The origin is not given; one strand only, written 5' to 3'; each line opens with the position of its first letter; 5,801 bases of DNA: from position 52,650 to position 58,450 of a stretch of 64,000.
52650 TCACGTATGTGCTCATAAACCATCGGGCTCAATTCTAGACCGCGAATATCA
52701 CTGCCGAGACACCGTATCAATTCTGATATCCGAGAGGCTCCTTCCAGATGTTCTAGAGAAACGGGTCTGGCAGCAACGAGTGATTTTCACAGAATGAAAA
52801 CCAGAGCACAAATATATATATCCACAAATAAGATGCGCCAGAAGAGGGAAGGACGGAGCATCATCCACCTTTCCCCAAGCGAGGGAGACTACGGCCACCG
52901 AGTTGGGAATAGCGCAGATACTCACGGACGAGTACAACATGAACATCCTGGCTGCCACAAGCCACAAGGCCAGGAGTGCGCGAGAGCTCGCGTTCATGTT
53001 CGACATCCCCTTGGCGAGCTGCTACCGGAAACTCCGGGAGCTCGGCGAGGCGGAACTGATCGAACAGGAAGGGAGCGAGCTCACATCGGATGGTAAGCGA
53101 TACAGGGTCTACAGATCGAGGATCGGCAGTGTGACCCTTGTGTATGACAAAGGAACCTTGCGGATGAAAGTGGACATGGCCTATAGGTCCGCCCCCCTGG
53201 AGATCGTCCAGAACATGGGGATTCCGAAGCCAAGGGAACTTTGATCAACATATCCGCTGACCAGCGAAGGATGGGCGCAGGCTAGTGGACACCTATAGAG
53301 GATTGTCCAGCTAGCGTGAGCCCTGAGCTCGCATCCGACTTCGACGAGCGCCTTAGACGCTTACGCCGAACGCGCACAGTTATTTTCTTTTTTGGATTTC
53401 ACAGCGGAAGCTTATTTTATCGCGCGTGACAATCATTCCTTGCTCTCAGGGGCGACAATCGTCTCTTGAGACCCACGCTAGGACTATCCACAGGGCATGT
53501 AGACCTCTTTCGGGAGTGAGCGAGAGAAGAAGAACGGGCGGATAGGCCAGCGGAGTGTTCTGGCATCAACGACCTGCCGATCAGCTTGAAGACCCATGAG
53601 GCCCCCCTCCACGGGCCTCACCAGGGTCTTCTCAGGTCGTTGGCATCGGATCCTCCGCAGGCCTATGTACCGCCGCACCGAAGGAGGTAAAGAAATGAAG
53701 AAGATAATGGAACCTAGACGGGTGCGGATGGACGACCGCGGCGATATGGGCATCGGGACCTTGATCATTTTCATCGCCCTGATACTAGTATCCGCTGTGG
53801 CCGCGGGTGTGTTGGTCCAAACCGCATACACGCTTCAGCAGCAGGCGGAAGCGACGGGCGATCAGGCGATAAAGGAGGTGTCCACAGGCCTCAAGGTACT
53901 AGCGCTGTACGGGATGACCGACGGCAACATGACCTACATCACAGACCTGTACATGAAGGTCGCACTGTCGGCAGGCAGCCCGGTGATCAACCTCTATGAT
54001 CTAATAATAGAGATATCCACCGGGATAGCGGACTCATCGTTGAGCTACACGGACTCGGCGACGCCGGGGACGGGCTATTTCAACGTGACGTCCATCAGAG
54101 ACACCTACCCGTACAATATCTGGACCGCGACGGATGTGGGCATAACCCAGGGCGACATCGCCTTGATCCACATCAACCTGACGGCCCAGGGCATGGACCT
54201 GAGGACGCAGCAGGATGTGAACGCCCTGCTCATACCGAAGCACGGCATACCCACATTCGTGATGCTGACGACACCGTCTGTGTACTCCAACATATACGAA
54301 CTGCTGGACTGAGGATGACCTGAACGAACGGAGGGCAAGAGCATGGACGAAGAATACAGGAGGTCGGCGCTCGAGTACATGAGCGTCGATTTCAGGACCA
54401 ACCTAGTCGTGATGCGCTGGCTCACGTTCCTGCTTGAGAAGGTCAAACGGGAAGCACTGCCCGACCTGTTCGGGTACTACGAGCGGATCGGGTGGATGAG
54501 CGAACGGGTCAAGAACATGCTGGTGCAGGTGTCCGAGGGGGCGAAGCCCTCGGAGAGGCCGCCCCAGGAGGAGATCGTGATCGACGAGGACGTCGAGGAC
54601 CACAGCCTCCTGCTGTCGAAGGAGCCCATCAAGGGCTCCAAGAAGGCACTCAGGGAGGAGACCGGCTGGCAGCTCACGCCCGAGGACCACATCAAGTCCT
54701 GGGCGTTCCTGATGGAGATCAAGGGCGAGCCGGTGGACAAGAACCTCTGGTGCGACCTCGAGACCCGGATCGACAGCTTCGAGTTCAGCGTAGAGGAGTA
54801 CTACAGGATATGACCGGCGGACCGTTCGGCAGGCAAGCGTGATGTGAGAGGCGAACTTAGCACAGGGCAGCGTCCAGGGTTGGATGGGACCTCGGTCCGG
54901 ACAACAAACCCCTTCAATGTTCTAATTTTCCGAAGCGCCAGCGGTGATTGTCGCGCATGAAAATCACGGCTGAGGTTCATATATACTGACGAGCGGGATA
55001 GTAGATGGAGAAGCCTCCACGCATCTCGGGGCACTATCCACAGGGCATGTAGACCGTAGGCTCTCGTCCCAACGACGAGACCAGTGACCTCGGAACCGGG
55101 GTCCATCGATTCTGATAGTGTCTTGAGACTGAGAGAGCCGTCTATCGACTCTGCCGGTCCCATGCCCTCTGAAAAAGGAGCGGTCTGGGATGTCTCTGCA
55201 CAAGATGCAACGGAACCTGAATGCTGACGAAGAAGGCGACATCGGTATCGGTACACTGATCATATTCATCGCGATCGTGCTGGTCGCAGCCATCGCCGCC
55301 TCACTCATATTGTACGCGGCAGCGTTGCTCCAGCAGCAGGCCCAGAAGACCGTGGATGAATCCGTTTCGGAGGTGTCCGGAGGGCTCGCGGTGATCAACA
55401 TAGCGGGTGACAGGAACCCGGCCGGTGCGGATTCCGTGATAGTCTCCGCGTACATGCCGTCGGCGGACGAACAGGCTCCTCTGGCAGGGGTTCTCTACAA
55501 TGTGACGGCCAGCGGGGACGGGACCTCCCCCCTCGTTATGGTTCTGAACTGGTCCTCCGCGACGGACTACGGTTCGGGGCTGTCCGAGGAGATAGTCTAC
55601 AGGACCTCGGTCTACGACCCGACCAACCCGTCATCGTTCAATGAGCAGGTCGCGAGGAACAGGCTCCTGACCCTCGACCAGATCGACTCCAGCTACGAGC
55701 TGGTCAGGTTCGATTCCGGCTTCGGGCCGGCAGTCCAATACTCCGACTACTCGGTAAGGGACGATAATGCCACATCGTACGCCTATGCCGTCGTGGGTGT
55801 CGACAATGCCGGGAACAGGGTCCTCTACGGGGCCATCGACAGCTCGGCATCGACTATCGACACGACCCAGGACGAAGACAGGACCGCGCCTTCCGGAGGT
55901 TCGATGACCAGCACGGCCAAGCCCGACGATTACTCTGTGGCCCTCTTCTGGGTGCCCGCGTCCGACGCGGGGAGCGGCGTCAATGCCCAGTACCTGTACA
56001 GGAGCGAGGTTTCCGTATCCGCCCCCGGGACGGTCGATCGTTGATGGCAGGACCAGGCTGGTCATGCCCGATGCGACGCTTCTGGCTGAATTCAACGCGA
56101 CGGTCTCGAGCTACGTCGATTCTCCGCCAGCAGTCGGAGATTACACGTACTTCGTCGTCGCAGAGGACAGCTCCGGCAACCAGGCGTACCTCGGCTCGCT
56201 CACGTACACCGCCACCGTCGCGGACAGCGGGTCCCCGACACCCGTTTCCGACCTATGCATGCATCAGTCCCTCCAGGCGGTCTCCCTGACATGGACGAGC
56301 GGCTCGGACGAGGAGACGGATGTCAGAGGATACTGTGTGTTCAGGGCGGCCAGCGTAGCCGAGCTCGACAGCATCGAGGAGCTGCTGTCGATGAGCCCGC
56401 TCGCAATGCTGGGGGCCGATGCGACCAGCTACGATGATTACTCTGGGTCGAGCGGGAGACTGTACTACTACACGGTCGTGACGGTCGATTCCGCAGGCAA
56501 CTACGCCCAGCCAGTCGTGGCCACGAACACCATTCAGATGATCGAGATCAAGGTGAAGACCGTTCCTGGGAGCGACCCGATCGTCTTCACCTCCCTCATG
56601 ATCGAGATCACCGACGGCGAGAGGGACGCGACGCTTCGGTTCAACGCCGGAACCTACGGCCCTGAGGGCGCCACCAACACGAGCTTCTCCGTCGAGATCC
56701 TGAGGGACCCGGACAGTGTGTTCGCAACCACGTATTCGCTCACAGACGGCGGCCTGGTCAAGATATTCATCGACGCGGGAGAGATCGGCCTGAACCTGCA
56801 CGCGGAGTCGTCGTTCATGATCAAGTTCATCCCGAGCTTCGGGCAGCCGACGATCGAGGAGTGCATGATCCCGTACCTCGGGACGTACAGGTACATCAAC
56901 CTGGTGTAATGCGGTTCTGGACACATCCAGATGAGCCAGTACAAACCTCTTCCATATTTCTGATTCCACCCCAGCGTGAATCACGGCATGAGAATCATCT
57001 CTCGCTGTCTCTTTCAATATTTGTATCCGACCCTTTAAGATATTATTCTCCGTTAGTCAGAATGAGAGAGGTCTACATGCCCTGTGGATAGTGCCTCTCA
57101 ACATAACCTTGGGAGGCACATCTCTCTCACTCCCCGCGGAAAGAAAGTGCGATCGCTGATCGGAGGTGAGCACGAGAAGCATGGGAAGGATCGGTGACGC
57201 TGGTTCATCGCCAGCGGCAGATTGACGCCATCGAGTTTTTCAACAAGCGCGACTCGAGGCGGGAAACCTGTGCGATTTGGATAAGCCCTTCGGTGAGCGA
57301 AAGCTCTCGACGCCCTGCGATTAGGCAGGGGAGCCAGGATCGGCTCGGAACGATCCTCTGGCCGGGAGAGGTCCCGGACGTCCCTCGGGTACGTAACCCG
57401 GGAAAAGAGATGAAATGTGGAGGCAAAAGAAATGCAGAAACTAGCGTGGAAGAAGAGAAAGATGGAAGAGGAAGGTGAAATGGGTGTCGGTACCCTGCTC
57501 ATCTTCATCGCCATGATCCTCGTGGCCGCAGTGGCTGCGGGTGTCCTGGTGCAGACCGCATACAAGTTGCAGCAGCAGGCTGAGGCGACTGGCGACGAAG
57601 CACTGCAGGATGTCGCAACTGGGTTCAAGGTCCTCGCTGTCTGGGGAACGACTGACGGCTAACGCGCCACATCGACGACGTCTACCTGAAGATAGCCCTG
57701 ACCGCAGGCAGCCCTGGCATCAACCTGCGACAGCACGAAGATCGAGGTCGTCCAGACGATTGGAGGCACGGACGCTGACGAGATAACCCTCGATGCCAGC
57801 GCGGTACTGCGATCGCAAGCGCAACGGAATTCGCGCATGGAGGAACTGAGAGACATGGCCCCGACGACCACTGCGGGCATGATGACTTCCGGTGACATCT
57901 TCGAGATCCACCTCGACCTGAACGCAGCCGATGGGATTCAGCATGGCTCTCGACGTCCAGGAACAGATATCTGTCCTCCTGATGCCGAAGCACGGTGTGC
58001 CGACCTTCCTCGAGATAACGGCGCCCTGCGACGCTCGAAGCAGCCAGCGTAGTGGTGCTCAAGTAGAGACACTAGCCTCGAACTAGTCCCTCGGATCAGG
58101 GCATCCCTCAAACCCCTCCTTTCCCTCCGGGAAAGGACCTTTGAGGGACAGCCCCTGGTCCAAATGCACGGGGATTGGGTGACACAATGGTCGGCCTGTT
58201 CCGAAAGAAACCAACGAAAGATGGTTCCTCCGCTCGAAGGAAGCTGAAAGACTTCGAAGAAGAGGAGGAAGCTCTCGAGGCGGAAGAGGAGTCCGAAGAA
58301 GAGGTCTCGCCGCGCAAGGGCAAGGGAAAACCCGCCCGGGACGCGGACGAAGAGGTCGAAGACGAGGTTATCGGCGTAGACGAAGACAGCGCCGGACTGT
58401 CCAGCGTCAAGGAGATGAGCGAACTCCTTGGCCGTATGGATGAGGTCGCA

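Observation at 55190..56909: Giant archaellin carrying three FN3-like domains inserted into the archaellin core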

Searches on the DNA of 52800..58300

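Call 60: search_rna_families(source=window, start=52800, end=58300, threshold=evalue, max_evalue=1)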
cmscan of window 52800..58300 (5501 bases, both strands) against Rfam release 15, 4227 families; matches with E-value up to 1: 0.
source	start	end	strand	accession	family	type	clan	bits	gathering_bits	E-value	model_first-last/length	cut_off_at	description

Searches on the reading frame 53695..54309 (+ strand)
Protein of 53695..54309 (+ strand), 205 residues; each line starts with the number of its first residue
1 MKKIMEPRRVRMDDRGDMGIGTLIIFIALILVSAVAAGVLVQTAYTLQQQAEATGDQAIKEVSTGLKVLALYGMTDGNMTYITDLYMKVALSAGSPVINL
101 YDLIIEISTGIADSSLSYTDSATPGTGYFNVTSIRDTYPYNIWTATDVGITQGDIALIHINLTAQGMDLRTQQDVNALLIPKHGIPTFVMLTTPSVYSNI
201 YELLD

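Call 5: search_protein_families(library=pfam, max_evalue=1, proteins=[window:53695-54309:+])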
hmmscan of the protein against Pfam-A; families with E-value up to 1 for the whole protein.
seq(205 aa): 2 families
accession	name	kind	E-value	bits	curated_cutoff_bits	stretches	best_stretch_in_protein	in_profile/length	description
PF01917.21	Arch_flagellin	-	2e-25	90.4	29.5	1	16-187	1-158/162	Archaebacterial flagellin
PF20153.4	DUF6535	-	0.15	12.4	23.9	1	19-67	22-68/177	Family of unknown function (DUF6535)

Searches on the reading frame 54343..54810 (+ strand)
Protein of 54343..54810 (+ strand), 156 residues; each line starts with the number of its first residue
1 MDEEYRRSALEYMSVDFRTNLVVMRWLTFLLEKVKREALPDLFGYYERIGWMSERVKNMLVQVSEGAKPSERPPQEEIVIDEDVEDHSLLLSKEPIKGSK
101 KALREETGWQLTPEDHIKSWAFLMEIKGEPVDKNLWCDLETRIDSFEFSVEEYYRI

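Call 5: search_protein_families(library=pfam, max_evalue=1, proteins=[window:54343-54810:+])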
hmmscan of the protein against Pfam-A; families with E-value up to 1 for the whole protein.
seq(156 aa): 2 families
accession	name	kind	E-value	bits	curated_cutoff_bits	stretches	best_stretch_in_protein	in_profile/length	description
PF04659.18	Arch_fla_DE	-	5.4e-18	65.2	21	1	8-88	4-85/96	Archaeal flagella protein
PF07223.17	DUF1421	-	0.015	15.6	22.8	0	113-135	14-36/45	UBA-like domain (DUF1421)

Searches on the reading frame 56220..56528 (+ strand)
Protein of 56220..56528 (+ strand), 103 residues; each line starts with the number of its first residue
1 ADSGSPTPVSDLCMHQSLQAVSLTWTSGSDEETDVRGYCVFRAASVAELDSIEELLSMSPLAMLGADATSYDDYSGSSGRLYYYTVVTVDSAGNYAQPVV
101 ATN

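Call 50: search_solved_structures(query=A3, max_evalue=0.01, show_alignments=1)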
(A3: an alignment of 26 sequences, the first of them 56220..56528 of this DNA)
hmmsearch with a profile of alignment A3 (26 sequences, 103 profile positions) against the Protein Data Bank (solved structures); distinct sequences matched with E-value up to 0.01: 14.
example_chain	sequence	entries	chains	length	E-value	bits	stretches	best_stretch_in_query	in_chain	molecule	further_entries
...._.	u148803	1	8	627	2.4e-06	30.9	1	2-96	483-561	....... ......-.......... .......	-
8pn3_A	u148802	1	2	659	2.7e-06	30.8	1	2-96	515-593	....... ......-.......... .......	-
8pmu_A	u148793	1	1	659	2.7e-06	30.8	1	2-96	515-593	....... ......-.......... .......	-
7ndg_B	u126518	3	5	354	9.1e-06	29.1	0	3-48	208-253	Neogenin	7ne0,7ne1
1k85_A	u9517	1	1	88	4.8e-05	26.8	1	5-47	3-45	CHITINASE A1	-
5z06_A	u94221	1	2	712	0.00016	25.1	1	15-97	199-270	BDI_3064 protein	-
4yfe_A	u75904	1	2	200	0.00068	23.1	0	6-45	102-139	Receptor-type tyrosine-protein phosphatase delta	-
1x5k_A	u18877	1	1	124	0.0009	22.7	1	3-48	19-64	Neogenin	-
6bt9_A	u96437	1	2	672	0.0012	22.2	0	2-55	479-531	Chitinase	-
8bvo_A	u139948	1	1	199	0.0021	21.5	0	5-43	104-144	Titin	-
3p4l_A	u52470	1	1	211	0.0039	20.6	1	3-48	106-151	Neogenin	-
4bq8_A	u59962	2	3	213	0.0046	20.4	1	3-48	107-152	NEOGENIN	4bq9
6z3m_E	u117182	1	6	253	0.0053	20.2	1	3-48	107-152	Neogenin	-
4bq6_A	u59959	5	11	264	0.0068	19.8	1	3-48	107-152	NEOGENIN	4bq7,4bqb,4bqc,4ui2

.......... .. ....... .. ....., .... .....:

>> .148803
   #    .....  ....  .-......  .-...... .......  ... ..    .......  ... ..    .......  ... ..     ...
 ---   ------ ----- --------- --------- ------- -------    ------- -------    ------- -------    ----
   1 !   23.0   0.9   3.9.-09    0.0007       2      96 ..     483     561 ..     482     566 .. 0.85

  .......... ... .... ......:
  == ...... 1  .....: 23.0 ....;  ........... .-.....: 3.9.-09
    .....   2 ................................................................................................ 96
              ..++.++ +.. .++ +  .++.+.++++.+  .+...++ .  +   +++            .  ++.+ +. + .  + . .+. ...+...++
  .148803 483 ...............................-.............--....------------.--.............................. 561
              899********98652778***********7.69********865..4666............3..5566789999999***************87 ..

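Call 59: predict_structure(alignment_id=A3)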
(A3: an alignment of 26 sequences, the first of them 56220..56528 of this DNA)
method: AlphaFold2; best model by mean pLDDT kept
length: 103 residues; sequences in the alignment: 26
mean_pLDDT: 89.7   pTM: 0.81
mean pLDDT of the five models: 89.7, 89.5, 88.8, 88.0, 87.4
residues with pLDDT >= 90: 64; 70-90: 36; 50-70: 3; < 50: 0
segments of 3 or more residues with pLDDT < 50: none
pLDDT, mean of each block of 10 residues (from residue 1): 84 89 92 90 91 92 95 88 93 90 68
secondary structure, 60 per line:
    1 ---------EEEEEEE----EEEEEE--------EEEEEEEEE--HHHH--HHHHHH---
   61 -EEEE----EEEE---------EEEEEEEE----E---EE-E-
elements in order: E10-16 E21-26 E35-43 H46-49 H52-57 E62-65 E70-73 E83-90

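Call 64: fold_search(model_id=the predicted structure, library=pdb)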
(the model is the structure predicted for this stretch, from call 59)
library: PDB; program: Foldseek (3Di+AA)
matches with E <= 10: 1150; with E <= 0.001: 4
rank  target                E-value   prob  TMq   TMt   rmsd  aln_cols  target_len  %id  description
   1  3b8y_A                4.4e-04  1.00  0.63  0.23   3.6        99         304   21  Crystal Structure of Pectate Lyase PelI from Erwinia chrysanthemi in complex with tetragalacturonic acid (released 2008-04-29)
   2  1wj3_MODEL_1_A        6.1e-04  1.00  0.59  0.53   5.1       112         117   16  Solution structure of the fourth fn3 domain of KIAA1496 protein (released 2004-11-28)
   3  4u4b                  9.3e-04  1.00  0.65  0.22   2.8        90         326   20  Crystal Structure of Pectate Lyase Pel3 from Pectobacterium carotovorum with one monomer in the A.U. (released 2015-08-05)
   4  5jip_B                9.3e-04  1.00  0.64  0.23   3.4       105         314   18  Crystal structure of the Clostridium perfringens spore cortex lytic enzyme SleM (released 2016-08-10)
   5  4u49_A                1.0e-03  1.00  0.62  0.23   3.5        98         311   17  Crystal structure of Pectate Lyase Pel3 from Pectobacterium carotovorum with two monomers in the A.U (released 2015-08-05)
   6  3b4n_A                1.2e-03  1.00  0.64  0.23   3.7       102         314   20  Crystal Structure Analysis of Pectate Lyase PelI from Erwinia chrysanthemi (released 2008-04-29)
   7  1k85_MODEL_1_A        1.3e-03  1.00  0.62  0.71   3.6       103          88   20  Solution structure of the fibronectin type III domain from Bacillus circulans WL-12 Chitinase A1. (released 2002-12-18)
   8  5jip_A                1.5e-03  1.00  0.65  0.23   3.4       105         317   19  Crystal structure of the Clostridium perfringens spore cortex lytic enzyme SleM (released 2016-08-10)
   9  5g56                  1.7e-03  1.00  0.64  0.11   3.4       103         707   18  THE TETRA-MODULAR CELLULOSOMAL ARABINOXYLANASE CtXyl5A STRUCTURE AS REVEALED BY X-RAY CRYSTALLOGRAPHY (released 2016-06-29)
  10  4u49_B                1.8e-03  1.00  0.66  0.23   3.3        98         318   18  Crystal structure of Pectate Lyase Pel3 from Pectobacterium carotovorum with two monomers in the A.U (released 2015-08-05)
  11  2dju_MODEL_1_A        1.8e-03  1.00  0.56  0.55   5.0       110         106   24  Solution structures of the fn3 domain of human receptor-type tyrosine-protein phosphatase F (released 2006-10-05)
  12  1wf5_MODEL_1_A        1.9e-03  1.00  0.75  0.65   2.8       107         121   19  Solution structure of the first Fn3 domain of Sidekick-2 protein (released 2005-06-07)
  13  3p4l                  2.3e-03  1.00  0.67  0.38   3.8       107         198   15  Crystal structure of a hemojuvelin-binding fragment of neogenin (released 2010-11-17)
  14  2w1n                  2.8e-03  1.00  0.70  0.34   3.1       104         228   20  cohesin and fibronectin type-III double module construct from the Clostridium perfringens glycoside hydrolase GH84C (released 2009-02-03)
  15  1uey_MODEL_1_A        2.8e-03  1.00  0.71  0.59   3.2       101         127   20  Solution Structure of The First Fibronectin Type III Domain of Human KIAA0343 protein (released 2003-11-22)
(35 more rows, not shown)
